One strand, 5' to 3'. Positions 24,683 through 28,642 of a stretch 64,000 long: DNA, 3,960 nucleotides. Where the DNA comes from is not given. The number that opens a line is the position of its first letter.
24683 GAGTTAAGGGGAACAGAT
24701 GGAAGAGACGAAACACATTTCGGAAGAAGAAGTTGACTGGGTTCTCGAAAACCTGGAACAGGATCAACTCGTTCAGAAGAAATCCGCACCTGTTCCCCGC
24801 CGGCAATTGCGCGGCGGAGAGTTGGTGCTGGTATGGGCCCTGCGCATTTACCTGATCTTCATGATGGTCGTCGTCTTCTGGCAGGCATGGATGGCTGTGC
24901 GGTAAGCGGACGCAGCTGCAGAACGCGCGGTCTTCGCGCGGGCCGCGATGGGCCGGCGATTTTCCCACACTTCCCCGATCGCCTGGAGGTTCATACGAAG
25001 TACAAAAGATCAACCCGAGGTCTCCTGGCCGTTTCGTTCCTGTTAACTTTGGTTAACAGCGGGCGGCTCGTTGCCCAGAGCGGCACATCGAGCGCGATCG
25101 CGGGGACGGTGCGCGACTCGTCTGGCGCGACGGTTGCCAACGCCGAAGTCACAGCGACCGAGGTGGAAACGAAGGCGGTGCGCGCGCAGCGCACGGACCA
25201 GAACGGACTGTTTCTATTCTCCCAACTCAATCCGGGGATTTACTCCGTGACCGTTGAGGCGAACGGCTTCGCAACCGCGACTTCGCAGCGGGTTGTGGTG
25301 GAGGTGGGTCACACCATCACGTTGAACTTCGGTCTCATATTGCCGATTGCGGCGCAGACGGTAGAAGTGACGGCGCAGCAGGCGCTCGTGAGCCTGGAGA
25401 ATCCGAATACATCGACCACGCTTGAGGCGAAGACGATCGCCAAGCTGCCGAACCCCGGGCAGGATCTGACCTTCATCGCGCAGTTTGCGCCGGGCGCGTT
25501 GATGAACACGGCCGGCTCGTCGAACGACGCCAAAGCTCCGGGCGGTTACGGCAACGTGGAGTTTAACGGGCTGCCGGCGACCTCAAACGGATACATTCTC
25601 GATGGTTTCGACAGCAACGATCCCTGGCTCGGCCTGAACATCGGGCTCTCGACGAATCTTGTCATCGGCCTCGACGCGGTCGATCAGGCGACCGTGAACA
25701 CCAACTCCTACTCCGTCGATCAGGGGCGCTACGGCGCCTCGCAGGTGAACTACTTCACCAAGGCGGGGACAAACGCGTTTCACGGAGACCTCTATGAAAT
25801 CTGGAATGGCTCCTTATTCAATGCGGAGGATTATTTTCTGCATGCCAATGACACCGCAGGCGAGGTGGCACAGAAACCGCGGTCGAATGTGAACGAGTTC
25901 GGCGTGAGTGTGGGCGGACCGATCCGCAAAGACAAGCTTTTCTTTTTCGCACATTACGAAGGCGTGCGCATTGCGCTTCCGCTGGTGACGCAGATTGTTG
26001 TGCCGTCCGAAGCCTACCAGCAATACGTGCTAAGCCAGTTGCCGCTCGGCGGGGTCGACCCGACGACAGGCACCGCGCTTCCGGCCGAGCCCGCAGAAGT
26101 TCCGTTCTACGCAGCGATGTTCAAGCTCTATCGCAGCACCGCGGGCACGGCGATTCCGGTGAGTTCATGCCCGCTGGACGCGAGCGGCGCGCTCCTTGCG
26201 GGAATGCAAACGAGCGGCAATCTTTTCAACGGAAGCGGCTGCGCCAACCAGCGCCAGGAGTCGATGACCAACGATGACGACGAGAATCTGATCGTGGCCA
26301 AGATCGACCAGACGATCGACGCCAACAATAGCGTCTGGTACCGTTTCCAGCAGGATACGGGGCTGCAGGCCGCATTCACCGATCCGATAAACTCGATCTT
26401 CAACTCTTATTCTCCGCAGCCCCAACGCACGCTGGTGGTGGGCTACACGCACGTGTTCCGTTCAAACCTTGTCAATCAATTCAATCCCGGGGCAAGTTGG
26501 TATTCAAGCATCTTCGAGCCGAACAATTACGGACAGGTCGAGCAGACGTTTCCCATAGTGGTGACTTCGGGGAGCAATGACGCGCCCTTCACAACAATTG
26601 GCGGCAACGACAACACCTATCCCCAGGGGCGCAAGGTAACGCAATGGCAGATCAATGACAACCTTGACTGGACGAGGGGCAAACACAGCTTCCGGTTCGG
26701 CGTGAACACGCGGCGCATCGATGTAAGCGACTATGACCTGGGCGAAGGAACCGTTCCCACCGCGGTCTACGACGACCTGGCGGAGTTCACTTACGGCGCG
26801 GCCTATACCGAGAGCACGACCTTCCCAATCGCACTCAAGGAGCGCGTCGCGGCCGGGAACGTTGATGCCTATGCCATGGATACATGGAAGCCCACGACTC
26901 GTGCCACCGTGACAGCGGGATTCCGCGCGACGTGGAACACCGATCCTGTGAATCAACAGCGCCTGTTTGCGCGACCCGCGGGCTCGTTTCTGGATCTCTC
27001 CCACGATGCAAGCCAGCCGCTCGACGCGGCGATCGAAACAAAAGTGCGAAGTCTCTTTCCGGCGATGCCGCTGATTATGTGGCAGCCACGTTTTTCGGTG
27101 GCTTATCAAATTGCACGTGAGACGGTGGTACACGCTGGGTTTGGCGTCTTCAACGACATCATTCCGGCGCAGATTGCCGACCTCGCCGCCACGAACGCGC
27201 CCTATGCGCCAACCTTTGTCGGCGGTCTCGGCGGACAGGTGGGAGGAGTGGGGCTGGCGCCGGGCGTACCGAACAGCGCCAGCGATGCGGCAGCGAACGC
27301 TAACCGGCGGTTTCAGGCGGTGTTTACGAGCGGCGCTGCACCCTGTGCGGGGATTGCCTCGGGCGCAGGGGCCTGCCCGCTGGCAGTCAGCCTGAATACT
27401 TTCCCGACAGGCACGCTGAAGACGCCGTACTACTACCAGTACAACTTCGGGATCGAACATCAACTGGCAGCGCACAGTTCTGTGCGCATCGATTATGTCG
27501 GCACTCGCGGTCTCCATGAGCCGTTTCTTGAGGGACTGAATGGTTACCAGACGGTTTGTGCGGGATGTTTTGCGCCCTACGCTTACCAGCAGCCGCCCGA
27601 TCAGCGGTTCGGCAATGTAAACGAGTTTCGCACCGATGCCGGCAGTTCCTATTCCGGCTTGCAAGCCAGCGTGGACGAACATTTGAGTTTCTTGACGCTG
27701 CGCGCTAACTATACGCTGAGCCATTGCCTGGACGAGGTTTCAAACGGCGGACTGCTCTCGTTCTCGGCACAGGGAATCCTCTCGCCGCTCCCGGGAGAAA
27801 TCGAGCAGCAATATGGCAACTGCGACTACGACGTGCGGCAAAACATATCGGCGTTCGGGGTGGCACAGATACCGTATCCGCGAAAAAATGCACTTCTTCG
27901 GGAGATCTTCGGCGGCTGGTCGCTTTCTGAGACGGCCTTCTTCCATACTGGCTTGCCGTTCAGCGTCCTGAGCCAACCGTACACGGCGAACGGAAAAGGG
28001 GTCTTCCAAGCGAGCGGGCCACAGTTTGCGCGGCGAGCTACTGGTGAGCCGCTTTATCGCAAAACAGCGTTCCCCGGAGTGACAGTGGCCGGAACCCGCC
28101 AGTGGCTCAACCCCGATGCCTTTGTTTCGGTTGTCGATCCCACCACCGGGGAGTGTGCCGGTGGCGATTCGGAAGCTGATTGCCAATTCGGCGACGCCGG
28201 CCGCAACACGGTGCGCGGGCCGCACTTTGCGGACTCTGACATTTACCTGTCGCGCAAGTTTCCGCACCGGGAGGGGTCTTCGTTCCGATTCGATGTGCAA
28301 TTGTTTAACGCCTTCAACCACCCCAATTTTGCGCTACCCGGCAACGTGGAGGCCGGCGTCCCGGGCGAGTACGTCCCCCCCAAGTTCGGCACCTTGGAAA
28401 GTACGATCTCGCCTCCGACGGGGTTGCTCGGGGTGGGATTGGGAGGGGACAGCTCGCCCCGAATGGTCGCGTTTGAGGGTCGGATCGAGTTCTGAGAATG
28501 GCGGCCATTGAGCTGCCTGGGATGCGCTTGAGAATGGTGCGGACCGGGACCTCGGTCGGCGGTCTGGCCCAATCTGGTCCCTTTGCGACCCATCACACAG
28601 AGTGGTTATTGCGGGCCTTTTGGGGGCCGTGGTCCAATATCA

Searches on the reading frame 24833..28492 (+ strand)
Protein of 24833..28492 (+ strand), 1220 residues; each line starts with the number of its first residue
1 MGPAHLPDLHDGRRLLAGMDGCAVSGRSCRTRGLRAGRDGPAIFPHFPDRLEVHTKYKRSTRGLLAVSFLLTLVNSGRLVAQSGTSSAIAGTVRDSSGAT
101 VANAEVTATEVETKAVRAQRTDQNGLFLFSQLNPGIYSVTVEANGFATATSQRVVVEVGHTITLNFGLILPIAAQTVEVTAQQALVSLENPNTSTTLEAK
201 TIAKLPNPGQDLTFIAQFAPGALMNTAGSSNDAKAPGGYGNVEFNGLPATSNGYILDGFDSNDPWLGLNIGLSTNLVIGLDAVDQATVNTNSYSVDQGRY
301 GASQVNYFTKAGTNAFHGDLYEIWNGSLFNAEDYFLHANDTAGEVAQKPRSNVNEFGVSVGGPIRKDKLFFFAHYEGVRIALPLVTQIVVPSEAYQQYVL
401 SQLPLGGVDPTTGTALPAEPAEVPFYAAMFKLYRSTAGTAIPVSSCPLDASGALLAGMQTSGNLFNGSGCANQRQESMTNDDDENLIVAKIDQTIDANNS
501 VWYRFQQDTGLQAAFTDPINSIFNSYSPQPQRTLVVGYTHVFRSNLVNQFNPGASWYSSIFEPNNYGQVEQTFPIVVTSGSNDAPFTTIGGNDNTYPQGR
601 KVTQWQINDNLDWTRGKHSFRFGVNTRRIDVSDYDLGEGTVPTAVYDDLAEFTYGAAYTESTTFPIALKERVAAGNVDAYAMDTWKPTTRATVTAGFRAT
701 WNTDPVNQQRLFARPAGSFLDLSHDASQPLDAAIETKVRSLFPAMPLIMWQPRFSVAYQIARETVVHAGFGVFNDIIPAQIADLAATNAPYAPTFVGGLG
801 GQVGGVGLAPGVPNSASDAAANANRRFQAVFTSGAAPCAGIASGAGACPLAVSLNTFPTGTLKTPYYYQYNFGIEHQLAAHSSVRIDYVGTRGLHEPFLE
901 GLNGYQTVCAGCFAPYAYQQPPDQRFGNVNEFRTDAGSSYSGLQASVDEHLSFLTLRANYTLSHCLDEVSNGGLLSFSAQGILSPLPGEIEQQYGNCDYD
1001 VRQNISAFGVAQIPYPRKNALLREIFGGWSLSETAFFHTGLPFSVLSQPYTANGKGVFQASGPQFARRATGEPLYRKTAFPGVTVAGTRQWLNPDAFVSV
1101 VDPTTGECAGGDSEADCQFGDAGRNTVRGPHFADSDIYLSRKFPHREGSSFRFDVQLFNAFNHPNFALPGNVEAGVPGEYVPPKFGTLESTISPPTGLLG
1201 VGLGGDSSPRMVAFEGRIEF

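Call 10: search_protein_families(library=pfam, proteins=[window:24833-28492:+], max_evalue=0.001)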
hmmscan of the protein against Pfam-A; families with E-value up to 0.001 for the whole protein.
window:24833-28492:+ (1220 aa): 4 families
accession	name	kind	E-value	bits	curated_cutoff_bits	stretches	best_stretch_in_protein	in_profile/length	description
PF25183.1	OMP_b-brl_4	-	3.3e-136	456.3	30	1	309-1191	2-830/838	Outer membrane beta barrel domain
PF13620.12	CarboxypepD_reg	-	1.4e-18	67.4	32.3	1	89-168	2-81/82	Carboxypeptidase regulatory-like domain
PF17210.9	SdrD_B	-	8.8e-06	26.3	29.7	1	93-152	16-75/112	SdrD B-like domain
PF13715.12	CarbopepD_reg_2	-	1.8e-05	25.1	32.2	1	89-166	1-74/88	CarboxypepD_reg-like domain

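Call 74: search_protein_families(library=ncbifam, proteins=[window:24833-28492:+], max_evalue=0.001)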
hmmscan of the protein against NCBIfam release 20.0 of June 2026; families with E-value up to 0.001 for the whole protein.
window:24833-28492:+ (1220 aa): 0 families

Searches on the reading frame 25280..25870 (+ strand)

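Call 73: search_protein_families(library=pfam, proteins=[window:25280-25870:+], max_evalue=1)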
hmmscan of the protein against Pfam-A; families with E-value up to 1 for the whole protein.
window:25280-25870:+ (197 aa): 2 families
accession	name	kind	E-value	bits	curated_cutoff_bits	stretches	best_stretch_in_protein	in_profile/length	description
PF25183.1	OMP_b-brl_4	-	9.2e-06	24.8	30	1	160-189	2-31/838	Outer membrane beta barrel domain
PF07715.20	Plug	-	0.00094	20.1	23.9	1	40-150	4-101/107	TonB-dependent Receptor Plug Domain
